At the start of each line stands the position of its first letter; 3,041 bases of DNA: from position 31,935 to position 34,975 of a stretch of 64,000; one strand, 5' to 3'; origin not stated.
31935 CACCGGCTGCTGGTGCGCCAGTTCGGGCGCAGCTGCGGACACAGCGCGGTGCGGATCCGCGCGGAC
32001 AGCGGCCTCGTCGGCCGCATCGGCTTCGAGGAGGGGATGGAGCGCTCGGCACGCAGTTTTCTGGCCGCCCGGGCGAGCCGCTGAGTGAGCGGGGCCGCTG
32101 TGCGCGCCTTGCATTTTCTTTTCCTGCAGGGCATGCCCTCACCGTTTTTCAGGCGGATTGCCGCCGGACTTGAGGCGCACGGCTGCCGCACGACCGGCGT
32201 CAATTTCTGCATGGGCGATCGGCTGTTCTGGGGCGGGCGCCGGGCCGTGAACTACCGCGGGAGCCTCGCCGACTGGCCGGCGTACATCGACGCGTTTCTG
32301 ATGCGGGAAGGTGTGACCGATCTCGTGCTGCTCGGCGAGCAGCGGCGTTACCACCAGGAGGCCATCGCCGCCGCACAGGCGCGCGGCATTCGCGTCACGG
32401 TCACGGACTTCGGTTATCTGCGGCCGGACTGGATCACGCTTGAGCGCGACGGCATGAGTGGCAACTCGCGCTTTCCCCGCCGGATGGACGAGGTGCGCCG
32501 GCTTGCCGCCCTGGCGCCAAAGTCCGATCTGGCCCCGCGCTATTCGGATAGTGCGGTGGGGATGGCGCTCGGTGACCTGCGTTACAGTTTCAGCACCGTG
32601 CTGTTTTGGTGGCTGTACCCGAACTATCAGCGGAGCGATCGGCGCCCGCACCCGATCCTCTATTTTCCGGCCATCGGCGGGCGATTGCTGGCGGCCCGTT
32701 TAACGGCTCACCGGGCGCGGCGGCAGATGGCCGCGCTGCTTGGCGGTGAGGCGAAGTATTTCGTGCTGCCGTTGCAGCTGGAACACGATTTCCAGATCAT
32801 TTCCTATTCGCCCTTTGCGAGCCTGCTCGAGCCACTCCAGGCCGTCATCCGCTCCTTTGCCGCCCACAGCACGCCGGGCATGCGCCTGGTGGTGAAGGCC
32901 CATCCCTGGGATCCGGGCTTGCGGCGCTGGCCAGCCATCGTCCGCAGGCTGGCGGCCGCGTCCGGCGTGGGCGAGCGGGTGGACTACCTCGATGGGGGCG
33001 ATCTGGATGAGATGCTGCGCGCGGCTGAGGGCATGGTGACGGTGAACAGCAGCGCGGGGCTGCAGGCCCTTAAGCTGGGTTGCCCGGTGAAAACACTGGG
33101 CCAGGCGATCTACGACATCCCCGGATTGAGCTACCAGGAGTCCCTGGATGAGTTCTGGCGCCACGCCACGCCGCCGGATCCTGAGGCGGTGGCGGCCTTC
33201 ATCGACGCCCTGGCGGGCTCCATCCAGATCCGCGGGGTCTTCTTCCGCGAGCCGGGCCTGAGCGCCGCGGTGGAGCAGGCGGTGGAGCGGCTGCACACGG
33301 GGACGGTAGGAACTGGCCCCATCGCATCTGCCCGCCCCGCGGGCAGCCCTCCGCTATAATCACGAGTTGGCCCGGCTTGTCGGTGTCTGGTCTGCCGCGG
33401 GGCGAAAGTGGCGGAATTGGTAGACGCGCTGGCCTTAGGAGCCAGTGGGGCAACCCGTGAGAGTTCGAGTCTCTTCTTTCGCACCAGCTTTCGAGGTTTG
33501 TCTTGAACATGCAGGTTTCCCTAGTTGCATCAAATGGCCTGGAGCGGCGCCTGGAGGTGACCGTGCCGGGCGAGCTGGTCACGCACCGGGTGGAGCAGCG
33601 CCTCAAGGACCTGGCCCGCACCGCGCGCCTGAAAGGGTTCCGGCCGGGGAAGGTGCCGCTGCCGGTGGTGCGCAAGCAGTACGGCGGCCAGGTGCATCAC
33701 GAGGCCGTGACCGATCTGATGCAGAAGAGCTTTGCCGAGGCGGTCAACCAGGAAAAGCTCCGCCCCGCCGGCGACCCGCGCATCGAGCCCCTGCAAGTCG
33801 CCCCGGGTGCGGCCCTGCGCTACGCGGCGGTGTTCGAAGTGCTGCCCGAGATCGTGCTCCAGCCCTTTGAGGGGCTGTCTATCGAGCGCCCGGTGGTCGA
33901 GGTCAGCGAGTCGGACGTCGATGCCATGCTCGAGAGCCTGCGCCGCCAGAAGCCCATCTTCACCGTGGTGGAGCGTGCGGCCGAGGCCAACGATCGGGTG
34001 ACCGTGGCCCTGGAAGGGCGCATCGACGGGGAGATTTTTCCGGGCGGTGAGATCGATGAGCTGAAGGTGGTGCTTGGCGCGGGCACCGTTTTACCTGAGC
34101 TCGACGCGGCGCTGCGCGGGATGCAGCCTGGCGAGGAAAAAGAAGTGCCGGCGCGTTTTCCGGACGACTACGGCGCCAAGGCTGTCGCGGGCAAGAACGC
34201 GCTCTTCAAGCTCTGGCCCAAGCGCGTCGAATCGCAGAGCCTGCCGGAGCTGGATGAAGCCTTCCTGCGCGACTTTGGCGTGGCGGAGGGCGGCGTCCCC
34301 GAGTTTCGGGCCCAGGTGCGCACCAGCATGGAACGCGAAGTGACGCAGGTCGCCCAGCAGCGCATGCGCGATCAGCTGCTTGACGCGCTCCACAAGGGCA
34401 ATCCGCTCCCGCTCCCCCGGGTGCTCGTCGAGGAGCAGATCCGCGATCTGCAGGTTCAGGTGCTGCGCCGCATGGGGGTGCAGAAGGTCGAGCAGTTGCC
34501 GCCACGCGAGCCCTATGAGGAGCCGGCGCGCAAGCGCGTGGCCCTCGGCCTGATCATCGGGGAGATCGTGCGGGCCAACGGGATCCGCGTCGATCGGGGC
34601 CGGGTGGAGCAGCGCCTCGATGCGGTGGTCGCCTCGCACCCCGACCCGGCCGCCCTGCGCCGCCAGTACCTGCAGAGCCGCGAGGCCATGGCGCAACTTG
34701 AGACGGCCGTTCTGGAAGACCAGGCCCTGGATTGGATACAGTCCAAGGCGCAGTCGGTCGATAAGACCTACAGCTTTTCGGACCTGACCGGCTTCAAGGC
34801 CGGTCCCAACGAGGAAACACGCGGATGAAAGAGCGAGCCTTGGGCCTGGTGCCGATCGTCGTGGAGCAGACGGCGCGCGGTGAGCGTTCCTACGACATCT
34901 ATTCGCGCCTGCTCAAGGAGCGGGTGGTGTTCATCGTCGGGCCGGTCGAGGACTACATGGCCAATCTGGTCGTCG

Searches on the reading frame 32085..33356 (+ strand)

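Call 9: search_protein_families(library=pfam, proteins=[window:32085-33356:+], max_evalue=0.001)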
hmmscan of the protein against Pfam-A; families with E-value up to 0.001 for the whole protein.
window:32085-33356:+ (424 aa): 2 families
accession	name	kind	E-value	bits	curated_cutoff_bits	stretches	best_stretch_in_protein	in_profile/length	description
PF05159.20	Capsule_synth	-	3.7e-69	234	20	1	79-387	2-310/310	Capsule polysaccharide biosynthesis protein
PF20471.4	DUF6716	-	6.4e-05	22.5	27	1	302-339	247-284/342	Putative glycosyltransferase (DUF6716)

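Call 62: search_protein_families(library=ncbifam, proteins=[window:32085-33356:+], max_evalue=0.001)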
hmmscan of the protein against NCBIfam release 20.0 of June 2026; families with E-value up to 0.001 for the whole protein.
window:32085-33356:+ (424 aa): 1 family
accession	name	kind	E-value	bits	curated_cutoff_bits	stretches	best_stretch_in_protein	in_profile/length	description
NF050054.1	CapPschMdfirKpsS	equivalog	1.4e-58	199.1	600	1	10-388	14-389/390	capsule polysaccharide modification protein KpsS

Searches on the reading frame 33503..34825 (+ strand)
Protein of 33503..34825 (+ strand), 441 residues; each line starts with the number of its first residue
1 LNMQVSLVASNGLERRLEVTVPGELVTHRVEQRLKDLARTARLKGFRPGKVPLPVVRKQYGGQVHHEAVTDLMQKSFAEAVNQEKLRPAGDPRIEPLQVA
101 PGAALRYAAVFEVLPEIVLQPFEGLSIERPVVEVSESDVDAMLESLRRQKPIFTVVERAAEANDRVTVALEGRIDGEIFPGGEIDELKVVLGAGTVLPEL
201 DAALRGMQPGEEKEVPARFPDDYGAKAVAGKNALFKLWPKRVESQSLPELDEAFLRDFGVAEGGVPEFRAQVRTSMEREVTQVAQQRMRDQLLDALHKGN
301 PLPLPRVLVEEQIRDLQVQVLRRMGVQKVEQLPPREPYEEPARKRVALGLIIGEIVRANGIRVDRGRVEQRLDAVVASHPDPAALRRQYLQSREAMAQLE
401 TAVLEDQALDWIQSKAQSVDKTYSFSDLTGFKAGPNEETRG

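Call 9: search_protein_families(library=pfam, proteins=[window:33503-34825:+], max_evalue=0.001)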
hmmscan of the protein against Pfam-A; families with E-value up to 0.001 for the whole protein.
window:33503-34825:+ (441 aa): 3 families
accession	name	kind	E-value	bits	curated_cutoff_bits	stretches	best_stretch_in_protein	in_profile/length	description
PF05697.18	Trigger_N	-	2.8e-41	141.6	22.2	1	3-146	1-144/144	Bacterial trigger factor protein (TF)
PF05698.19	Trigger_C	-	1.9e-26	93.5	22.7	1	267-412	4-160/162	Bacterial trigger factor protein (TF) C-terminus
PF00254.34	FKBP_C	-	3.4e-12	47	21.1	1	158-231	3-79/94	FKBP-type peptidyl-prolyl cis-trans isomerase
